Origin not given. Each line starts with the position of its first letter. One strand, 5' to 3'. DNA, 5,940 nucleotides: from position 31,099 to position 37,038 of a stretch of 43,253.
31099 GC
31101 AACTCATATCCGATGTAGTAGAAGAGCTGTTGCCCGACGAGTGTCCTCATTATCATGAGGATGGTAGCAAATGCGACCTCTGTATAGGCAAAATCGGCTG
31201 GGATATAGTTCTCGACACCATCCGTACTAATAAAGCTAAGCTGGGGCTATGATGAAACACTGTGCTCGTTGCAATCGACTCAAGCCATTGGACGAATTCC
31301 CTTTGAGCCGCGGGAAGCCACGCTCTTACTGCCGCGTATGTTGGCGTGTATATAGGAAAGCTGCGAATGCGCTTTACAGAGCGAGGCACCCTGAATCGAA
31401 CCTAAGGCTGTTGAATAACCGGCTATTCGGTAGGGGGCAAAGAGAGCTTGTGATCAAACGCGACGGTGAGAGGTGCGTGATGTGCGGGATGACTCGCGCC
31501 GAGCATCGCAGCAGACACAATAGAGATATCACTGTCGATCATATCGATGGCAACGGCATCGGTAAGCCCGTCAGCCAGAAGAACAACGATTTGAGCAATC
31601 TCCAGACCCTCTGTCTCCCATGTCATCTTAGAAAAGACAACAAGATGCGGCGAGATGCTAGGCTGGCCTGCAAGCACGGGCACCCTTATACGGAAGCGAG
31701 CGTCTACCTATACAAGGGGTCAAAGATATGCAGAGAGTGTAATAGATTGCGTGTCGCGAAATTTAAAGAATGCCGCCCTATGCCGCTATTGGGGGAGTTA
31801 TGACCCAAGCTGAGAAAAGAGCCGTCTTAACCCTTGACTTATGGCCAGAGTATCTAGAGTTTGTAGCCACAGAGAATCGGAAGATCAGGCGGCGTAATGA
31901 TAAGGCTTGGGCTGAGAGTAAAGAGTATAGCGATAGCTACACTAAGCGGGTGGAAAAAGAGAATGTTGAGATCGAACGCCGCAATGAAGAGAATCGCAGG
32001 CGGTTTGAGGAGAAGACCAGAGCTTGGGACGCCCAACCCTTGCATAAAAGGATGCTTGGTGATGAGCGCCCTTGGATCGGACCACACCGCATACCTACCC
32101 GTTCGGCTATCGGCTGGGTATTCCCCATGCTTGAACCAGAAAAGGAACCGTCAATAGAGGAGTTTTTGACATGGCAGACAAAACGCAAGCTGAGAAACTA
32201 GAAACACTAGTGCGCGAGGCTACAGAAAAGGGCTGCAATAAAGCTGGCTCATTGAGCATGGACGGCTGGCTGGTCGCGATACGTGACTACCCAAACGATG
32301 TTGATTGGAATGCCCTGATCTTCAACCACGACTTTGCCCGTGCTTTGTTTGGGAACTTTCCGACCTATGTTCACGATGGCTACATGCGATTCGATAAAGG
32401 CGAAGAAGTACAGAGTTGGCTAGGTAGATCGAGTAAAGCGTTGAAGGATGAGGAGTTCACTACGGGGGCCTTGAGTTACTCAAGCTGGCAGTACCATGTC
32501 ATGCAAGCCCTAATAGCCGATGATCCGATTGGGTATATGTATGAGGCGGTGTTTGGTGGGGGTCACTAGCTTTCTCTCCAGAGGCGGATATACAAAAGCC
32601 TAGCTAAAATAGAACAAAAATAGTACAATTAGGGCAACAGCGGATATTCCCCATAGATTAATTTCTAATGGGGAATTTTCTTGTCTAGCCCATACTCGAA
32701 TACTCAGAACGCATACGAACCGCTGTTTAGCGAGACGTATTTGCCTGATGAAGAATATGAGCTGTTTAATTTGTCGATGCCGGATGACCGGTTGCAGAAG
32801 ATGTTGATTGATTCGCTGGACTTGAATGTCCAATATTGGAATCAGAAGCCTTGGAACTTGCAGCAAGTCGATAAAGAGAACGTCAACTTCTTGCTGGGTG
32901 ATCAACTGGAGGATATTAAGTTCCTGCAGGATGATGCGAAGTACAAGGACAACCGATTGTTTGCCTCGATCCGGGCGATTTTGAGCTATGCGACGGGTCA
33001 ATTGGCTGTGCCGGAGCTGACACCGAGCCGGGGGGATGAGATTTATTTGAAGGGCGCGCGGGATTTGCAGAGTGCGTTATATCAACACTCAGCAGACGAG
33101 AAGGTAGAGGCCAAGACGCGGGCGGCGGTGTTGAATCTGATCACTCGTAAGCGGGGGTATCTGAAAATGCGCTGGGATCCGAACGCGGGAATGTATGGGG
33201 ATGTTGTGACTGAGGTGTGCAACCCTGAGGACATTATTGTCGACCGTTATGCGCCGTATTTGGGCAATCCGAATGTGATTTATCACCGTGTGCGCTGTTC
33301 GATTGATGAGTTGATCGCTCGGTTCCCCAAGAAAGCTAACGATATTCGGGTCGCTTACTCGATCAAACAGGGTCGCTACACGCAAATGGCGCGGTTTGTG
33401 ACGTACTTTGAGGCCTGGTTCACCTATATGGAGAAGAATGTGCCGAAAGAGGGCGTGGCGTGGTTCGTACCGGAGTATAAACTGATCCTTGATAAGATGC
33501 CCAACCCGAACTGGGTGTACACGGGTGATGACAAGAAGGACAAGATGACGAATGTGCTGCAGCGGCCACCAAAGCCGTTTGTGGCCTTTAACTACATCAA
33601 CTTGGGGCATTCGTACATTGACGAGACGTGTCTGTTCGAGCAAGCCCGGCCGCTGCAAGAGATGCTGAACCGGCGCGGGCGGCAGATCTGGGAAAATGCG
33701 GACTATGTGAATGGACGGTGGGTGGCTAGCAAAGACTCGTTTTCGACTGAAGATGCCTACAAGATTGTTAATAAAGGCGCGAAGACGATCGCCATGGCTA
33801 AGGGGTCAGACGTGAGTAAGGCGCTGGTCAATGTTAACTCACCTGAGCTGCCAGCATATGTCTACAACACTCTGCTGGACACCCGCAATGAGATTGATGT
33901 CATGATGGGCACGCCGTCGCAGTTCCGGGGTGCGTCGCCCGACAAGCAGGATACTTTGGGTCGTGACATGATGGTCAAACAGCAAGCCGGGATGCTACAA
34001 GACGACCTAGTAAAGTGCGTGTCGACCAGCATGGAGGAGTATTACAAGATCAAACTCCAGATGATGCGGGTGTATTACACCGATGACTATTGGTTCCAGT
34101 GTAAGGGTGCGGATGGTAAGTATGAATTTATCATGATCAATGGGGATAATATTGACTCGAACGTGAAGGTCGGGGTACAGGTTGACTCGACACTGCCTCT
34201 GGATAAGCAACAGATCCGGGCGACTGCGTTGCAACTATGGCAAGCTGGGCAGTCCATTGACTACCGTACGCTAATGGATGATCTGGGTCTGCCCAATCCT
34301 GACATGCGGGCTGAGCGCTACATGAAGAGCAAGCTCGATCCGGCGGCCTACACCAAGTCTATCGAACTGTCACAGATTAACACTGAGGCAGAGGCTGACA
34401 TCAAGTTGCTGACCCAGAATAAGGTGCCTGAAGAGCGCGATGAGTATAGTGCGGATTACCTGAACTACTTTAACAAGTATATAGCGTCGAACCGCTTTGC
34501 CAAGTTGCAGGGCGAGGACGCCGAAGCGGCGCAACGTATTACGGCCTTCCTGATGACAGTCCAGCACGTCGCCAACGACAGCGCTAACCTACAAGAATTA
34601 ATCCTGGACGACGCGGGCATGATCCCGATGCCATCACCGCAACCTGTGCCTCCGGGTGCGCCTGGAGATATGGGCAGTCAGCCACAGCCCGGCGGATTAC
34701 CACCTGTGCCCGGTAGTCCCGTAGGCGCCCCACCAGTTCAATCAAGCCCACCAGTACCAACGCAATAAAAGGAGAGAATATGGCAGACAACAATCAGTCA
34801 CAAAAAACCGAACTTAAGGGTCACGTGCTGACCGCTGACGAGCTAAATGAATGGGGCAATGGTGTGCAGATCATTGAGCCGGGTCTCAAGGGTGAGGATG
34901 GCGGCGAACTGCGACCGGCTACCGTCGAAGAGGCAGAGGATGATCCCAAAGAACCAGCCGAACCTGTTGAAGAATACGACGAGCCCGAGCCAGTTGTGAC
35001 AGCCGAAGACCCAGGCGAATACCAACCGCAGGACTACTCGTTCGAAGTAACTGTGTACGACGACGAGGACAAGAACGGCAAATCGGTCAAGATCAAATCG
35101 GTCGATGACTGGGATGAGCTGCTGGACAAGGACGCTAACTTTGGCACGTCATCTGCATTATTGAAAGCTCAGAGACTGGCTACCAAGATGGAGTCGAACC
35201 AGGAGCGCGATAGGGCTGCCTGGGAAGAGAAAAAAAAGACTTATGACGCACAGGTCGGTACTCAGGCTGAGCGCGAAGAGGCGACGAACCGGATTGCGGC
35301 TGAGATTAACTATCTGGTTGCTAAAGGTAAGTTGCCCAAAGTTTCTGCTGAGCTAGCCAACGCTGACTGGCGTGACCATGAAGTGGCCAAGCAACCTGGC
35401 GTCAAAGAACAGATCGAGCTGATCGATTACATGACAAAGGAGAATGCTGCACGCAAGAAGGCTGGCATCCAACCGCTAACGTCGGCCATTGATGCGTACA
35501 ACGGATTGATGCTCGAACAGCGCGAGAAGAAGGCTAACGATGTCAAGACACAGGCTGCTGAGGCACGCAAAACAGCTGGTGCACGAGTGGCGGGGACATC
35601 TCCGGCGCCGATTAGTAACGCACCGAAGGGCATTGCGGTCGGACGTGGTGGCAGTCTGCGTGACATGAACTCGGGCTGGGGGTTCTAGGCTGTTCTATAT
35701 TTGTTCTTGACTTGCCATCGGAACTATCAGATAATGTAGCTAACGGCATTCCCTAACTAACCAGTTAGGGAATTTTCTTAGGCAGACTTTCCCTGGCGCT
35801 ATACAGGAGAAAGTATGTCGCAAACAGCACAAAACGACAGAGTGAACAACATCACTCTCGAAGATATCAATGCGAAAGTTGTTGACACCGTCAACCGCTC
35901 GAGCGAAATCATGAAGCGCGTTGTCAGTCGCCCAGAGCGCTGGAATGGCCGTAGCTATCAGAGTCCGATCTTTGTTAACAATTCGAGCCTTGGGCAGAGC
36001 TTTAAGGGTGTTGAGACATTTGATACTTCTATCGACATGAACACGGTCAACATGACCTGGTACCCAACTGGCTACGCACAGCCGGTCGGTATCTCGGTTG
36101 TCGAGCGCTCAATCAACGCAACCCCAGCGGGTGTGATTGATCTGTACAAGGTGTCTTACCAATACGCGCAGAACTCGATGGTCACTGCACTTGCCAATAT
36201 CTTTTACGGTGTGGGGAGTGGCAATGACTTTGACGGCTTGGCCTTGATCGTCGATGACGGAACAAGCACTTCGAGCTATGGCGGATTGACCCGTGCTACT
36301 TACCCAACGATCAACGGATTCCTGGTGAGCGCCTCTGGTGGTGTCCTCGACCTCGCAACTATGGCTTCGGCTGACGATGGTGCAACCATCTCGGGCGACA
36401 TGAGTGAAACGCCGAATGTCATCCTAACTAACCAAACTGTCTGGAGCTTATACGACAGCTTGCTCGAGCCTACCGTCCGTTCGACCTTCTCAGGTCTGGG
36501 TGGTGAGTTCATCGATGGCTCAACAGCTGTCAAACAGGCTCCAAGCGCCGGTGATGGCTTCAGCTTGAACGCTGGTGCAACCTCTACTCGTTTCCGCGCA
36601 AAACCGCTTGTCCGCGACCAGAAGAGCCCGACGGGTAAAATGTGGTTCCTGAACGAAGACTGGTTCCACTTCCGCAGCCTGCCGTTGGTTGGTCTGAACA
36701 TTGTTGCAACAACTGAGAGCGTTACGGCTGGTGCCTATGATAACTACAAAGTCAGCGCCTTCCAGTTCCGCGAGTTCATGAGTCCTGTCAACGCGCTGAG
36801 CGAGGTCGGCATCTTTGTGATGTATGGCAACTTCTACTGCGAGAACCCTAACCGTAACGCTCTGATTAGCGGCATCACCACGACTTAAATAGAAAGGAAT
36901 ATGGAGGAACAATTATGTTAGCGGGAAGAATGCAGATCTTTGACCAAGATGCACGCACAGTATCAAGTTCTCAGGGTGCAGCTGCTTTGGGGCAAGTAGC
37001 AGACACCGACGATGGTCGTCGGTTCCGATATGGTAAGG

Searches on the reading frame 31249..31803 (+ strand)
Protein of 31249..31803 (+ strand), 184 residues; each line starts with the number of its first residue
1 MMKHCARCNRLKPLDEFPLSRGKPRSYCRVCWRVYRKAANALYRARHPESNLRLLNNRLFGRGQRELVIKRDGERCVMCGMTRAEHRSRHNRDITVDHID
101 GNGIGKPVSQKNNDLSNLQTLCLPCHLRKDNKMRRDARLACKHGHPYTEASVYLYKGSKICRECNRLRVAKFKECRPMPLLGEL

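Call 37: search_protein_families(library=phrogs, proteins=[window:31249-31803:+], max_evalue=0.01)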
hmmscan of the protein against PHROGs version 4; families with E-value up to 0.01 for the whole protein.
window:31249-31803:+ (184 aa): 30 families (the best 25 are shown)
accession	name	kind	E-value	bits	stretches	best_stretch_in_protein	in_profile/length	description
phrog_1035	-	DNA, RNA and nucleotide metabolism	1.8e-14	55.3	1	1-142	62-223/271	endonuclease VII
phrog_144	-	DNA, RNA and nucleotide metabolism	8.6e-10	39.5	1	2-138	22-141/175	HNH endonuclease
phrog_8446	-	DNA, RNA and nucleotide metabolism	1.4e-09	38.9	1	64-135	131-201/211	HNH endonuclease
phrog_4160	-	unknown function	2.4e-09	38.4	1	75-171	72-160/178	-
phrog_589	-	DNA, RNA and nucleotide metabolism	4.2e-09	37.4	1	65-137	83-146/179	HNH endonuclease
phrog_2255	-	DNA, RNA and nucleotide metabolism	5.4e-09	36.8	1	1-136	52-175/211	HNH endonuclease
phrog_1271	-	DNA, RNA and nucleotide metabolism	6.5e-09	36.6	1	20-139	225-325/361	HNH endonuclease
phrog_6050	-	DNA, RNA and nucleotide metabolism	9.2e-09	35.6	1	36-136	275-364/402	HNH endonuclease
phrog_7785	-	DNA, RNA and nucleotide metabolism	1.3e-08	36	1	57-135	54-117/147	HNH endonuclease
phrog_333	-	DNA, RNA and nucleotide metabolism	6.5e-08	33.8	1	62-140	23-89/138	HNH endonuclease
phrog_5956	-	DNA, RNA and nucleotide metabolism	2.5e-07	31.5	1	62-137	48-115/138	HNH endonuclease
phrog_2633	-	DNA, RNA and nucleotide metabolism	2.6e-07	31.9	1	2-99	13-101/142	endonuclease VII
phrog_16726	-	DNA, RNA and nucleotide metabolism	2.7e-07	31.6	1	62-154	82-167/308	HNH endonuclease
phrog_826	-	DNA, RNA and nucleotide metabolism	5.5e-07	30.4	1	128-174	151-204/281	HNH endonuclease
phrog_8048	-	DNA, RNA and nucleotide metabolism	9.5e-06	26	1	63-141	166-239/273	HNH endonuclease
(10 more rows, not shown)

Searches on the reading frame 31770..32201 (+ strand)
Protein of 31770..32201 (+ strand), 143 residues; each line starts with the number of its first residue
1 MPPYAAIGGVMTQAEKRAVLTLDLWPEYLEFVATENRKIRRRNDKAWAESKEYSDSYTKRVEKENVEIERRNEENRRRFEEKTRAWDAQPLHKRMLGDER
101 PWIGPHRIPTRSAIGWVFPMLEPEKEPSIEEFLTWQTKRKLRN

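Call 37: search_protein_families(library=phrogs, proteins=[window:31770-32201:+], max_evalue=0.01)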
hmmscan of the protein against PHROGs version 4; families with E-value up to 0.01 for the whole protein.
window:31770-32201:+ (143 aa): 1 family
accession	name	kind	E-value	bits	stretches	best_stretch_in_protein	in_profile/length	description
phrog_24365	-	unknown function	0.001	20.1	1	15-79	38-101/121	-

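Call 39: search_protein_families(library=pfam, proteins=[window:31770-32201:+], max_evalue=0.1)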
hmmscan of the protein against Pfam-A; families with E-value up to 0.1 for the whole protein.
window:31770-32201:+ (143 aa): 0 families

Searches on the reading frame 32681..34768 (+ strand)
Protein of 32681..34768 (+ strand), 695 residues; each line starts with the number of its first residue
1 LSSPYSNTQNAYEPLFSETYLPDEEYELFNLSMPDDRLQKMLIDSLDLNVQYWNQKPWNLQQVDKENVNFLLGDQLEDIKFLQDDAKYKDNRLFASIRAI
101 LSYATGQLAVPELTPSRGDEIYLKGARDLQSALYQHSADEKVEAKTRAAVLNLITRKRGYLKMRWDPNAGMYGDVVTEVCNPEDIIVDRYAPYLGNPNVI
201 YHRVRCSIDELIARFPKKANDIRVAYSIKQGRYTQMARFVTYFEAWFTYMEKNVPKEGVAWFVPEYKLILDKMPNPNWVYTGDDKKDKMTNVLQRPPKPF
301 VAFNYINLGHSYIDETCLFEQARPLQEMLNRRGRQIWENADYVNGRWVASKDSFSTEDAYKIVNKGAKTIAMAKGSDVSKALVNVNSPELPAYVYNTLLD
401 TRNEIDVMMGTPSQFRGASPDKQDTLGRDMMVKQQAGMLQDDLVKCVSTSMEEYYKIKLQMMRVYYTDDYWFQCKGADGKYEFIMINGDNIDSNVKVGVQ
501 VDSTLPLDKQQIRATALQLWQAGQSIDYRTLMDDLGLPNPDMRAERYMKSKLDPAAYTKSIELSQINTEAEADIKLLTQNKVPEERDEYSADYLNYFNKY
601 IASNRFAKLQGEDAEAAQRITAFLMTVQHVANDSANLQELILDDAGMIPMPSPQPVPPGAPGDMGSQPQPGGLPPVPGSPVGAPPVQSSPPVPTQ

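Call 12: search_protein_families(library=phrogs, proteins=[window:32681-34768:+])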
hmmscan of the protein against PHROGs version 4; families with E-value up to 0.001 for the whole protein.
window:32681-34768:+ (695 aa): 3 families
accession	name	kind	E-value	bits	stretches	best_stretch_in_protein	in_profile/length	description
phrog_156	-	head and packaging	1e-19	71.4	2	318-569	313-583/681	portal protein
phrog_332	-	connector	1e-08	35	1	126-439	107-402/560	head-tail adaptor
phrog_1216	-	head and packaging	3.2e-06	27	1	173-570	210-619/714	portal protein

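Call 13: search_protein_families(library=pfam, proteins=[window:32681-34768:+])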
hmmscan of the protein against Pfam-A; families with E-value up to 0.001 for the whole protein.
window:32681-34768:+ (695 aa): 2 families
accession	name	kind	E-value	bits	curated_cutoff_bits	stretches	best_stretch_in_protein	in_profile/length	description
PF23899.1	SU10_portal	-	3e-11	42.9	30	1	299-501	313-508/593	Phage SU10 portal protein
PF16510.12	P22_portal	-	5.8e-11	42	26.1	1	66-546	20-543/594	Phage P22-like portal protein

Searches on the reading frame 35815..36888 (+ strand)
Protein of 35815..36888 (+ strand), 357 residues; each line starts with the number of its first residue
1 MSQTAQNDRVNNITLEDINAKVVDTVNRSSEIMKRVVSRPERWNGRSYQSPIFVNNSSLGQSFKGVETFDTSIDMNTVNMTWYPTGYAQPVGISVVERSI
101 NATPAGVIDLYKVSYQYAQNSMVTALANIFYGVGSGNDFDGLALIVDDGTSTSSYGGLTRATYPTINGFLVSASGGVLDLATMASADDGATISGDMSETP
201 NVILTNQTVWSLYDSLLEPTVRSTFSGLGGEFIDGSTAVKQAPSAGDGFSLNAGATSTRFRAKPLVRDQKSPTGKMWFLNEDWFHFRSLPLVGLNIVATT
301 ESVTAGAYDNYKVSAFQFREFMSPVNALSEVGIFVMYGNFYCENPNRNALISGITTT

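Call 12: search_protein_families(library=phrogs, proteins=[window:35815-36888:+])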
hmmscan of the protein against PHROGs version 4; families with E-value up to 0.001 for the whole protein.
window:35815-36888:+ (357 aa): 1 family
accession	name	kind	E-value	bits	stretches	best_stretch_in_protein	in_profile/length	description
phrog_9953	-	head and packaging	1e-37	131.2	1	10-351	12-326/329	major head protein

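Call 13: search_protein_families(library=pfam, proteins=[window:35815-36888:+])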
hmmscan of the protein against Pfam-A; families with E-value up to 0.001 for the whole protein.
window:35815-36888:+ (357 aa): 0 families

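Call 15: search_dna_similar(query=window:35815-36888:+, collection=phages, mode=protein, max_rows=25)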
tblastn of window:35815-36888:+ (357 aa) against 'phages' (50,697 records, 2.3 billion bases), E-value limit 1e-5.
Records with a match: 4; places in all: 4; records where one place covers at least 80% of the query: 2.
Best place of each record, by identity: <60% 4.
By first word of the organism name: TM7 1; Caudoviricetes 1; Myxococcus 1; Bacteriophage 1.
By host as written in the record: - 2; candidate division TM7 DolZOral124_TM7_55_12 1; Myxococcus xanthus 1.
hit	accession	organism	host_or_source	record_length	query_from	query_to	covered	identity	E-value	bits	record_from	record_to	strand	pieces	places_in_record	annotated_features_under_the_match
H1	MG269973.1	TM7 phage DolZOral124_53_65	candidate division TM7 ...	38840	8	355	97%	38.2%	8e-69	239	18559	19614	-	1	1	homeodomain-like protein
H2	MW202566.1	Caudoviricetes sp.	Manatee Spring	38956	8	356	98%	26.7%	2e-28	122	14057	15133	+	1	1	hypothetical protein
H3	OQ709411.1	Myxococcus phage Mx9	Myxococcus xanthus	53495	14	287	77%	26.6%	1e-10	69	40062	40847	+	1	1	putative major capsid protein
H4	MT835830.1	Bacteriophage sp.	human fecal samples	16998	14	288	77%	24.1%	5e-9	64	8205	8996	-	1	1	record has no annotation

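Call 18: find_related_loci(query=window:35815-36888:+, collection=viral_contigs, flank=10000)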
Query window:35815-36888:+ (357 aa) in viral_contigs; peptide patterns used: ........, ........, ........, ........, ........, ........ (x = any residue, [..] = any of these).
16 stretches matched a pattern; 4 encode a relative of the query (tblastn E <= 1e-3); 4 distinct loci.
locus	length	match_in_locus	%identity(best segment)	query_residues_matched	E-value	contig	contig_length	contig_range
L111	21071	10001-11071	96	1-357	0e+0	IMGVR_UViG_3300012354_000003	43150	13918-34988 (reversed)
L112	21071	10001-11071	84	1-357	0e+0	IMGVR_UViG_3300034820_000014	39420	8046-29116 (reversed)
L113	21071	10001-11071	76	1-357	0e+0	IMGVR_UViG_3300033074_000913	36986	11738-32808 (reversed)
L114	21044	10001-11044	77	1-348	0e+0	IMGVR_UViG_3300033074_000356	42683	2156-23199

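Call 24: find_related_loci(query=A2, collection=genome_contigs, flank=10000)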
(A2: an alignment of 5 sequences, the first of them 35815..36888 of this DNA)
Query A2 (357 aa) in genome_contigs; peptide patterns used: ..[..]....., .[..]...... (x = any residue, [..] = any of these).
68 stretches matched a pattern, but none encodes a relative of the query by tblastn (E <= 1e-3).

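Call 25: find_related_loci(query=A2, collection=viral_contigs, flank=10000)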
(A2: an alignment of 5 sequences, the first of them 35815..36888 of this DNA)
Query A2 (357 aa) in viral_contigs; peptide patterns used: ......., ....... (x = any residue, [..] = any of these).
77 stretches matched a pattern; 33 encode a relative of the query (tblastn E <= 1e-3); 32 distinct loci.
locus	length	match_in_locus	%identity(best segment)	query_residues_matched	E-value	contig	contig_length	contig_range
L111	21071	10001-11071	96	1-357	0e+0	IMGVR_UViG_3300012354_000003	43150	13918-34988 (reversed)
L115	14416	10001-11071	82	1-357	0e+0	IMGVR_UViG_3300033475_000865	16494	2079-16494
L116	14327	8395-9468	79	1-357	0e+0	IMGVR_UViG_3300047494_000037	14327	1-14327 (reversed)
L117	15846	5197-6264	77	1-356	0e+0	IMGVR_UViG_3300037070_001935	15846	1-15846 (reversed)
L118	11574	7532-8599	77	1-356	0e+0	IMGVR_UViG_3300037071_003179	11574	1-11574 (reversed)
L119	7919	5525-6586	77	1-350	0e+0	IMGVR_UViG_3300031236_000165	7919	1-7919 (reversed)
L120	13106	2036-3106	75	1-357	0e+0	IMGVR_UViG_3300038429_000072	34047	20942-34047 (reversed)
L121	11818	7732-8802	75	1-357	0e+0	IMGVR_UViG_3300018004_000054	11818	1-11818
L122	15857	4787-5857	74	1-357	2e-178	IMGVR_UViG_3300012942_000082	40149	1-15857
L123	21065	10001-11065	72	1-355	8e-177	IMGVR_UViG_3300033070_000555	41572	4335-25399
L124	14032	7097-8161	72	1-355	6e-176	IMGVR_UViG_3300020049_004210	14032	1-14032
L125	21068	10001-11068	72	1-356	2e-175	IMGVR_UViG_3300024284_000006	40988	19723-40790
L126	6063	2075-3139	71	1-355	7e-177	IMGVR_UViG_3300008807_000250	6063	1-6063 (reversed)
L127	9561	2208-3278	73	1-357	2e-174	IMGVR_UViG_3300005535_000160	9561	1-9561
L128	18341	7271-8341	73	1-357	6e-174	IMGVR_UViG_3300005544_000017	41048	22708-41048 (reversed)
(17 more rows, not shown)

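Call 70: get_annotated_region(hit=H1, flank=20000)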
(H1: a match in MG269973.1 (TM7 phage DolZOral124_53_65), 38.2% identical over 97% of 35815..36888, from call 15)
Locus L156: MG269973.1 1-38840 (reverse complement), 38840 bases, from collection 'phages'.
description: TM7 phage DolZOral124_53_65, complete genome.
organism: TM7 phage DolZOral124_53_65 (NCBI taxid 2053587)
taxonomy: Viruses; Duplodnaviria; Heunggongvirae; Uroviricota; Caudoviricetes
host: candidate division TM7 DolZOral124_TM7_55_12; source: swab of the gingival sulcus of a bottlenose dolphin; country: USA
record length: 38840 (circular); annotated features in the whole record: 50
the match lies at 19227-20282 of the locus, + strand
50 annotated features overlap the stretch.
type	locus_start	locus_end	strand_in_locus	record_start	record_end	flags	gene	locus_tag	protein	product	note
CDS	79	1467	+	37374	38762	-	-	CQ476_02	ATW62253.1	N-acetylmuramoyl-L-alanine amidase domain protein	-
CDS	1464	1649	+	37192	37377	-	-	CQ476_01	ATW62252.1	hypothetical protein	-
CDS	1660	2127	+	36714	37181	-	-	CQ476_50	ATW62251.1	hypothetical protein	-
CDS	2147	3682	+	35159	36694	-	-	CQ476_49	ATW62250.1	polysaccharide deacetylase domain protein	-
CDS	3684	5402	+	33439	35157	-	-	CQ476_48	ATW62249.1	pectate lyase superfamily domain protein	-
CDS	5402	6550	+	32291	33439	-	-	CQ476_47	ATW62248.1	tail fiber domain protein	-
CDS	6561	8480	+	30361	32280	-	-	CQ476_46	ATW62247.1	pectate lyase superfamily domain protein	-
CDS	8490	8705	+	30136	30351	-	-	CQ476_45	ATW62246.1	hypothetical protein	-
CDS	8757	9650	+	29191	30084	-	-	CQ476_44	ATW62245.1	hypothetical protein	-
CDS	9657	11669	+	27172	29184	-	-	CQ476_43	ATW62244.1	hypothetical protein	-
CDS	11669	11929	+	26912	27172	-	-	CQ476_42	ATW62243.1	hypothetical protein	-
CDS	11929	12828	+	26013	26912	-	-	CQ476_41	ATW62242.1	hypothetical protein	-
CDS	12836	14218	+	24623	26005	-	-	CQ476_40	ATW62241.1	hypothetical protein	-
CDS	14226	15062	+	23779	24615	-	-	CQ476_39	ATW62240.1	hypothetical protein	-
CDS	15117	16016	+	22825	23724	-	-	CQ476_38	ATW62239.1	hypothetical protein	-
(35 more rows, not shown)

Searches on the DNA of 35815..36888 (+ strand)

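Call 80: search_with_rna_model(model_id=R1, sources=[L151, L152, L153, L154, L155, L156], max_evalue=5, filters=off)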
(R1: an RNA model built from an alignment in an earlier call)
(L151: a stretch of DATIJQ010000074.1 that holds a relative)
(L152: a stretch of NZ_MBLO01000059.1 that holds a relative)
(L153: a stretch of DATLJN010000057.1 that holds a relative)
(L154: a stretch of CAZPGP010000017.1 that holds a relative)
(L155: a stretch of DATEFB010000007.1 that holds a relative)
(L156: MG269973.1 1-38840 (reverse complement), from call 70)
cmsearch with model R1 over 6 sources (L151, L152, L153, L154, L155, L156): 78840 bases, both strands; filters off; matches with E-value up to 5: 2.
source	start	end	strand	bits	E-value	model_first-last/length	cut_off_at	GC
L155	4294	4332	-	12.5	2.2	1-32/32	no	0.41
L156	21257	21289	-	11.4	4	1-32/32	no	0.48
